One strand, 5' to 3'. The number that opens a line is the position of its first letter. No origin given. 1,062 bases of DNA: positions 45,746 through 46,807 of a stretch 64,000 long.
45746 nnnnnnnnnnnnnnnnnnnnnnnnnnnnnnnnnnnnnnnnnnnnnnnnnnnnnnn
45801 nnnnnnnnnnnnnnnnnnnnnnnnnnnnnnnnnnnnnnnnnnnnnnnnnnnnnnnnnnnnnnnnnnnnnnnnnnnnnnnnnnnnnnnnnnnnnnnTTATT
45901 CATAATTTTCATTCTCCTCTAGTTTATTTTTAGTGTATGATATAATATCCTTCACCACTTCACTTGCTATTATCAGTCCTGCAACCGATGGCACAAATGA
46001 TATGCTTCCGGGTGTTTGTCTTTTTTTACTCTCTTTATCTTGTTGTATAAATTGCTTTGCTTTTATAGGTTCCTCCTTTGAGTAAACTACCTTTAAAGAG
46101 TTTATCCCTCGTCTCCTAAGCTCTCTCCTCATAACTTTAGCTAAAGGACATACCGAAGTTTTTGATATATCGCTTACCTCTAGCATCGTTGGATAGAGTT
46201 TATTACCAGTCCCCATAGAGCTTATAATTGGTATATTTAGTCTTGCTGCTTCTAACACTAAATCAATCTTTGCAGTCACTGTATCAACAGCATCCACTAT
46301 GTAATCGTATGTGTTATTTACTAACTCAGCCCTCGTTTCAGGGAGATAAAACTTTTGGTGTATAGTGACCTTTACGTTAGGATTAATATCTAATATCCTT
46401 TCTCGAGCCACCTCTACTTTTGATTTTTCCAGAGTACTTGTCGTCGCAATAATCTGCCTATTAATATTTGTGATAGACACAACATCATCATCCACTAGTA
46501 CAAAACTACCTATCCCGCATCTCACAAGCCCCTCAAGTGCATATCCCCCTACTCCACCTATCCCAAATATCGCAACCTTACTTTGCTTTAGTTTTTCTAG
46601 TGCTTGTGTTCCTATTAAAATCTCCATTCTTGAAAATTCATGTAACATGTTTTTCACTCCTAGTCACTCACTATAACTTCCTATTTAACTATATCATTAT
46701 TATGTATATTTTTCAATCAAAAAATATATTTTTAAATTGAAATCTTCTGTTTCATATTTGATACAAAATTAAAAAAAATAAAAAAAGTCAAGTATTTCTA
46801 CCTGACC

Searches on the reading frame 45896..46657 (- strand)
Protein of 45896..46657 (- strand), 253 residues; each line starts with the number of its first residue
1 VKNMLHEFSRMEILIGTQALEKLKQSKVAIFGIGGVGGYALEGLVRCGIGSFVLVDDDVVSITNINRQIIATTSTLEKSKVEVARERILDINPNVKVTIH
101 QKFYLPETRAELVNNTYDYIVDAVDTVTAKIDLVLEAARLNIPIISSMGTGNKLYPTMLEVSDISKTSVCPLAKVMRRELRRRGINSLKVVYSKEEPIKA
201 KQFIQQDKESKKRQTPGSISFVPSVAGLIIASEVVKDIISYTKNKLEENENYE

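Call 41: search_protein_families(library=pfam, proteins=[window:45896-46657:-], max_evalue=0.00001)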
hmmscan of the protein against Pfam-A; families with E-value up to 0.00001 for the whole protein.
window:45896-46657:- (253 aa): 1 family
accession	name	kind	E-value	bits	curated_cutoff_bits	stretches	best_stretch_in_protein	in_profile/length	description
PF00899.27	ThiF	-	3e-42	144.8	28.1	1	14-247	9-211/238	ThiF family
